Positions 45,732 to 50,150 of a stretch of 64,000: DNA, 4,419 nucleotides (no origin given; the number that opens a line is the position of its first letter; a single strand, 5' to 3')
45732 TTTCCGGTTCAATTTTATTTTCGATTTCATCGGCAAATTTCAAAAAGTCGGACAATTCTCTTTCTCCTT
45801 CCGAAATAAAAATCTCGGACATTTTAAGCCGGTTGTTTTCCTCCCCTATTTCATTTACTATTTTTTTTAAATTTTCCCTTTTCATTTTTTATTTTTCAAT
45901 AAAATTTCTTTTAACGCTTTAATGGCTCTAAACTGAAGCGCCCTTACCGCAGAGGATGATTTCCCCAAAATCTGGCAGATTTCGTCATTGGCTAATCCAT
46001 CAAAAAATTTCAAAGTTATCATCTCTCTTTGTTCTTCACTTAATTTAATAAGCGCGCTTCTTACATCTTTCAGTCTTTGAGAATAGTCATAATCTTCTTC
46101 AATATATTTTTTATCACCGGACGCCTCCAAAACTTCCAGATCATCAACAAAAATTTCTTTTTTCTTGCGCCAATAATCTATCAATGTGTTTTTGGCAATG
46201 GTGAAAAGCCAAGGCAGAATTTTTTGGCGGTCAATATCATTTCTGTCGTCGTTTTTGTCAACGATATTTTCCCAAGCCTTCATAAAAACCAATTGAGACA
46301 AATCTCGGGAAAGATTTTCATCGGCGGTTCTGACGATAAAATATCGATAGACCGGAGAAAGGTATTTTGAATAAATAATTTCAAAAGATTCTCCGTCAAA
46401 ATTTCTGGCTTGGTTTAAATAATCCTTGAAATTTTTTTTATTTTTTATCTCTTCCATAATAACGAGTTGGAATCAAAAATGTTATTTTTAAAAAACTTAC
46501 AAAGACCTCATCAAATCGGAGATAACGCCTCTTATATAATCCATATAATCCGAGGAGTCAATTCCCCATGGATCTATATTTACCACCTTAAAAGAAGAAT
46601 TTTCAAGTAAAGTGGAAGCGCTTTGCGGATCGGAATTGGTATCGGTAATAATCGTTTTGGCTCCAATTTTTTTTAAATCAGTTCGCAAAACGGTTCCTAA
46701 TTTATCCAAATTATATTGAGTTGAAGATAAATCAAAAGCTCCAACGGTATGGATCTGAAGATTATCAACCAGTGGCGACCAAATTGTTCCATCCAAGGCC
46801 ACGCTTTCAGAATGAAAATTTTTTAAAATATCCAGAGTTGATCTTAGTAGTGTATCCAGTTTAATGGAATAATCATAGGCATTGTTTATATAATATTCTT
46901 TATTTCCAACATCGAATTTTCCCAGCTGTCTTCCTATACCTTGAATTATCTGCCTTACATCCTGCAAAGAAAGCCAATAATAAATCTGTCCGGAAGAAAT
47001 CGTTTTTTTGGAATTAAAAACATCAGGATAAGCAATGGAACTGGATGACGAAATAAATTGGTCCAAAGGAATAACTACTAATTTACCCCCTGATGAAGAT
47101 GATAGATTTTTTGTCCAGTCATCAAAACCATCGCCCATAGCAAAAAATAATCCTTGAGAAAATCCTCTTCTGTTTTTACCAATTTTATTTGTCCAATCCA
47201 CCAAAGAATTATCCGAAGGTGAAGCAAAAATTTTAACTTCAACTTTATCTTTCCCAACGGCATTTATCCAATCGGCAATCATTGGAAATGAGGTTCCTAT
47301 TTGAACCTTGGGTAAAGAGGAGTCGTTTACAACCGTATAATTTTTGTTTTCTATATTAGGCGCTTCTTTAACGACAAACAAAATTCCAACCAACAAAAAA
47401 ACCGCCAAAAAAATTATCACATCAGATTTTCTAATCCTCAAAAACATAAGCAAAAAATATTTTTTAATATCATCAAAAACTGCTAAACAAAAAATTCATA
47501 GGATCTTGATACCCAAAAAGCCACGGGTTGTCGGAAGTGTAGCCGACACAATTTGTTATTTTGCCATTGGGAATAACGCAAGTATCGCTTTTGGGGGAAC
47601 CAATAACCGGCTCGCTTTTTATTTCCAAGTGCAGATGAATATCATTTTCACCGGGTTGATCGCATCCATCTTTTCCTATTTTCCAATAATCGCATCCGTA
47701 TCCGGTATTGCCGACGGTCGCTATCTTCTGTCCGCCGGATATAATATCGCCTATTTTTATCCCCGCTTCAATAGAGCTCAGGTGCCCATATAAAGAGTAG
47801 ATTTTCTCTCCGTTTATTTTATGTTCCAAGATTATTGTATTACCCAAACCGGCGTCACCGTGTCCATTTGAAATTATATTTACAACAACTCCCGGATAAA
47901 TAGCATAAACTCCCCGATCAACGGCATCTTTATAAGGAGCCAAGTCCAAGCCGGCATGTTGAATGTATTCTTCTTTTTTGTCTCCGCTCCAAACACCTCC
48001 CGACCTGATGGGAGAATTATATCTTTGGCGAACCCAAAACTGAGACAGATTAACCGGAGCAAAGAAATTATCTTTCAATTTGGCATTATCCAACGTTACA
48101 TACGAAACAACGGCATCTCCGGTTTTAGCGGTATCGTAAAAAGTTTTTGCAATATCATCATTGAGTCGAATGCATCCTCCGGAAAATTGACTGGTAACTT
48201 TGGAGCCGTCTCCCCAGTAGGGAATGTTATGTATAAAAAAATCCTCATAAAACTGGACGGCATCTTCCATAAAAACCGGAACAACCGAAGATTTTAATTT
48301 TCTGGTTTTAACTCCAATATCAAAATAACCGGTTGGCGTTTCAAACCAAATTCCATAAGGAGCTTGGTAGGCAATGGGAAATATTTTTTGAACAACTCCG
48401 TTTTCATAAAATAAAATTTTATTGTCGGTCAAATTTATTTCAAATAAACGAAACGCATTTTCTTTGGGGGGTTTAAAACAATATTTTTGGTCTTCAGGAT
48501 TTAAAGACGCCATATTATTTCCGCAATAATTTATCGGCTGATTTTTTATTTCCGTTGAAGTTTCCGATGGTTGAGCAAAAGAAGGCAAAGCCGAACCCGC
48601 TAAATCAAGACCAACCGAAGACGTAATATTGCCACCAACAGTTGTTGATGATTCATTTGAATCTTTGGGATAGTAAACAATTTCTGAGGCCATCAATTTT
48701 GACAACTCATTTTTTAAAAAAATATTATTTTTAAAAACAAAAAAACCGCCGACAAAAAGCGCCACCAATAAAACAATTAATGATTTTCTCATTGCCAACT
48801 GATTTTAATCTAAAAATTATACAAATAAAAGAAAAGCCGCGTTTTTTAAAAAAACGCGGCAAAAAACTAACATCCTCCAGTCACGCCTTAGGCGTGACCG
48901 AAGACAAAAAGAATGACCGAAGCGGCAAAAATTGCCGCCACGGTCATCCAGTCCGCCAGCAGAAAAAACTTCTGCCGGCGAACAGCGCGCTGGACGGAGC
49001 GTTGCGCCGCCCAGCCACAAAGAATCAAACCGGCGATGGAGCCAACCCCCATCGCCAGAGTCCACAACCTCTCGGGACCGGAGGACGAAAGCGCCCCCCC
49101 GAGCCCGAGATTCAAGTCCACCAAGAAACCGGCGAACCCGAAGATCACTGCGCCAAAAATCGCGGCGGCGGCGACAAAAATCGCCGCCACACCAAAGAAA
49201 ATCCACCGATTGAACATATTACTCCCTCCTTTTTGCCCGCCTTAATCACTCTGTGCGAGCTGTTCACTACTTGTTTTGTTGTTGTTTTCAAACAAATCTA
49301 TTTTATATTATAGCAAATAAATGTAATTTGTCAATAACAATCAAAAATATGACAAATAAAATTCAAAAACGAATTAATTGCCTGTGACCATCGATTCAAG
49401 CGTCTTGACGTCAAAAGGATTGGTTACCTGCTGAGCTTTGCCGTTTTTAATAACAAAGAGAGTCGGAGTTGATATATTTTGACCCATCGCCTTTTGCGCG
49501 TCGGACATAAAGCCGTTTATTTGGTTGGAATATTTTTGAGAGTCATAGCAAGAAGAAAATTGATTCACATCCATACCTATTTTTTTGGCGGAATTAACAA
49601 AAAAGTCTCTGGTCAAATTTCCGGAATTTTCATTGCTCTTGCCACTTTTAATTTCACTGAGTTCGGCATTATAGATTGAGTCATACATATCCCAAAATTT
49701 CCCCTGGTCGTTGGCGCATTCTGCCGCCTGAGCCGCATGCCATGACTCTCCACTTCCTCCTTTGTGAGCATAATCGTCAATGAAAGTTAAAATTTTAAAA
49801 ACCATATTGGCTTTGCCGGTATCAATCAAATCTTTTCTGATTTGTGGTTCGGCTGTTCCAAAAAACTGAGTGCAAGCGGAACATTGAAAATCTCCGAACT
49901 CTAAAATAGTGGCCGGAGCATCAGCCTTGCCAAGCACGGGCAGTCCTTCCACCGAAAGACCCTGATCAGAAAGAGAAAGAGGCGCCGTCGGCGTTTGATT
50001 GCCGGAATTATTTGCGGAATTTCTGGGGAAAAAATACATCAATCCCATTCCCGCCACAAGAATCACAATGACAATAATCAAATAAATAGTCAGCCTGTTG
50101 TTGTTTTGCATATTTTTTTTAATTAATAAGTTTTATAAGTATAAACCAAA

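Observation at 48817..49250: ~340-bp GC-rich islet encoding a stand-alone 109-aa three-helix membrane protein with its own SD and terminators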

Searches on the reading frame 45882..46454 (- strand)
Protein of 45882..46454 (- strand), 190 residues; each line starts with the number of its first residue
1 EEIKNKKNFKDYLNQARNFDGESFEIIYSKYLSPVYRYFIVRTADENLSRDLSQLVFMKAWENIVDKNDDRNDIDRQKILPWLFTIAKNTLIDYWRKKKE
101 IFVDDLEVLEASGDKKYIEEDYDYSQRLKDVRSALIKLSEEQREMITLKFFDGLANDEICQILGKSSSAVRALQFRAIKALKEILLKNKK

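Call 78: search_protein_families(library=pfam, proteins=[window:45882-46454:-], max_evalue=0.01)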
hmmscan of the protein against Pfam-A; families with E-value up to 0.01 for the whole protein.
window:45882-46454:- (190 aa): 4 families
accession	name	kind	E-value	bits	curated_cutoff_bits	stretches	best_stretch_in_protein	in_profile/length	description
PF08281.18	Sigma70_r4_2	-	2.1e-12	46.9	25.7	1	130-181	3-54/54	Sigma-70, region 4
PF07638.17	Sigma70_ECF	-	3.8e-09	37.1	21.1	1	7-171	2-169/185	ECF sigma factor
PF04542.20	Sigma70_r2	-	1.2e-08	35.1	24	1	28-99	2-69/71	Sigma-70 region 2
PF04545.22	Sigma70_r4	-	1.2e-08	34.8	24.1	1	134-183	1-50/50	Sigma-70, region 4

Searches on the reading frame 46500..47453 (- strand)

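Call 10: search_protein_families(library=pfam, proteins=[window:46500-47453:-], max_evalue=0.1)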
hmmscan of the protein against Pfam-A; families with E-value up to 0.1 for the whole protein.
window:46500-47453:- (318 aa): 1 family
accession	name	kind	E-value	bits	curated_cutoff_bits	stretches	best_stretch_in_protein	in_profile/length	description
PF01297.22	ZnuA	-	1.9e-20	73.9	29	1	54-308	3-254/263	Zinc-uptake complex component A periplasmic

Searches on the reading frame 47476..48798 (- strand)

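Call 10: search_protein_families(library=pfam, proteins=[window:47476-48798:-], max_evalue=0.1)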
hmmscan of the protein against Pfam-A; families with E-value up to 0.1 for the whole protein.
window:47476-48798:- (441 aa): 2 families
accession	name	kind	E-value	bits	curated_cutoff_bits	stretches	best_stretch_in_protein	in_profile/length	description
PF01551.29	Peptidase_M23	-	1.6e-13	51.1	28.7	1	281-393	3-87/96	Peptidase family M23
PF03734.19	YkuD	-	4.3e-10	40.8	23.4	1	119-231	4-145/146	L,D-transpeptidase catalytic domain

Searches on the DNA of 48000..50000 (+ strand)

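Call 4: search_rna_families(source=window, start=48000, end=50000, threshold=evalue, max_evalue=10, show_alignments=3)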
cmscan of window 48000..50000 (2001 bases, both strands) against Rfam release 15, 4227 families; matches with E-value up to 10: 16.
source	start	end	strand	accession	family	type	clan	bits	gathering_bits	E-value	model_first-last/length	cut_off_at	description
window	48912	49020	-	RF02829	Scr4115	Gene; sRNA;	-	25.4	58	1.6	1-109/109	no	Streptomyces RNA 4115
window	48828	48897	-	RF02837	anti-hemB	Gene; sRNA;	-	24.8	49.5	0.0046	1-81/81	no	Burkholderia RNA 7 (anti-hemB)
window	48794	48860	+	RF02844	RefA9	Gene; antisense;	-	22.4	49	1.7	1-64/64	no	Enterococcus sRNA A9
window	48803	48860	+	RF04184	BTnc060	Gene; sRNA;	-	21.3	228.9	1.9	142-208/213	no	Bacteroides sRNA BTnc060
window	48791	48911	-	RF02634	EF3314_EF3315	Gene; sRNA;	-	19.7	100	0.12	1-141/141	no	Enterococcus sRNA EF3314_EF3315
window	48783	48898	-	RF02572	babR_5UTR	Cis-reg;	-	18.8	93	6.1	1-134/134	no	Brucella babR 5'UTR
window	48832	48949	-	RF01796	frnS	Gene; sRNA;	-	18.4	60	4.7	1-119/119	no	Fumarate/nitrate reductase regulator sRNA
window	48829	48915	-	RF02871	ncS54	Gene; sRNA;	-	18.3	43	0.54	1-79/79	no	Burkholderia sRNA 54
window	49580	49604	-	RF04072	mir-7386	Gene; miRNA;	-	17.6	44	5.3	18-42/59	no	mir-7386 microRNA precursor family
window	48535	48593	+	RF01172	sn2343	Gene; snRNA; snoRNA; CD-box;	-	16.4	60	2.4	1-78/78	no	Small nucleolar RNA sn2343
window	49155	49341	-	RF01402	STnc150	Gene; sRNA;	-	15.1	60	2.5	1-267/267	no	STnc150 Hfq binding RNA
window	48831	48947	-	RF02816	HBV_PRE_1151-1410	Cis-reg;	-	14.4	82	0.38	1-259/259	no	Hepatitis B virus post-transcriptional regulatory element 1151-1410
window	48914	48997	-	RF01397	isrO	Gene; sRNA;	-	13.6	42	7.4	1-201/201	no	isrO Hfq binding RNA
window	48708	48751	+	RF01402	STnc150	Gene; sRNA;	-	13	60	8.3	1-267/267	no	STnc150 Hfq binding RNA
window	48963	49080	-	RF02501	Atu_C7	Gene; sRNA;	-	11.6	45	9.7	1-157/157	no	Rhizobiales sRNA Atu_C7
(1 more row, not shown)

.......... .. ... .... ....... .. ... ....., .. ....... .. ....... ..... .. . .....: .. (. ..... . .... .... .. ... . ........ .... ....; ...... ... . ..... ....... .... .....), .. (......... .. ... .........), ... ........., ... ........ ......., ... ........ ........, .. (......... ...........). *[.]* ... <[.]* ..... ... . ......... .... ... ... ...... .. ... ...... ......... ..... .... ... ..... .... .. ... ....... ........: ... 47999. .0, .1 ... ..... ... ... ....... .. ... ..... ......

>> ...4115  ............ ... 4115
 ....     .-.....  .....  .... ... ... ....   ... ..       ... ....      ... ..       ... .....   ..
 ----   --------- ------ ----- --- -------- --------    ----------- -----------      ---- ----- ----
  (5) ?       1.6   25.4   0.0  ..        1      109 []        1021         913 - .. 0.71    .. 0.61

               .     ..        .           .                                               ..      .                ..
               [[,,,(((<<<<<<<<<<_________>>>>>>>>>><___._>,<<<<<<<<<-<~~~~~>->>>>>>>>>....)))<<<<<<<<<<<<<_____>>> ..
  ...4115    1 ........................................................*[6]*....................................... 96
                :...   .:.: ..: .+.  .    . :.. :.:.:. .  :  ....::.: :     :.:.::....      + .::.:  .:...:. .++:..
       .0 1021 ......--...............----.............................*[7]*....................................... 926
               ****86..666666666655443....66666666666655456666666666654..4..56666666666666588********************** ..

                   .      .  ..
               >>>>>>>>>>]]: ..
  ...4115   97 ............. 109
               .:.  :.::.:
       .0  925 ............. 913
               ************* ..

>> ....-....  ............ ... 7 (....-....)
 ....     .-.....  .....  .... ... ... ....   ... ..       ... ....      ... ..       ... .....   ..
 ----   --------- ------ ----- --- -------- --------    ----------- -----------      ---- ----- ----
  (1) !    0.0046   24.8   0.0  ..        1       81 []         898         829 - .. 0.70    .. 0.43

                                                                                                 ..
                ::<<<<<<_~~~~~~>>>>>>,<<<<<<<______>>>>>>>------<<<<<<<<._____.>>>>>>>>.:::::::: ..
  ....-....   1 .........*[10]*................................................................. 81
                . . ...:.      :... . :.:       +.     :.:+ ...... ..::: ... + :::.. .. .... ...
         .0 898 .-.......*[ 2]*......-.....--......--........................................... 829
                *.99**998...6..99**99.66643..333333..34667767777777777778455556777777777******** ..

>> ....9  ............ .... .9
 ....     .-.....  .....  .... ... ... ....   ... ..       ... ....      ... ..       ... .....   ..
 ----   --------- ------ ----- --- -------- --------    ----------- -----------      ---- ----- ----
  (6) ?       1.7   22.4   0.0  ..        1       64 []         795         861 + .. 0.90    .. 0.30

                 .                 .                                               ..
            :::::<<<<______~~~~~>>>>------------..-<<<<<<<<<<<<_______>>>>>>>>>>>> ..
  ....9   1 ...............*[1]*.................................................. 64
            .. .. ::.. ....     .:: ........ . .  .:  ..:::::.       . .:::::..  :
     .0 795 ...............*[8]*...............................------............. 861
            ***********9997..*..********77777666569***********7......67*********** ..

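Call 87: search_dna_similar(query=window:48820-49340:+, collection=plasmids, mode=distant, max_evalue=0.001)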
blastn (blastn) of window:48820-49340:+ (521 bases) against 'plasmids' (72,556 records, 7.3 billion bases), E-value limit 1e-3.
No match.
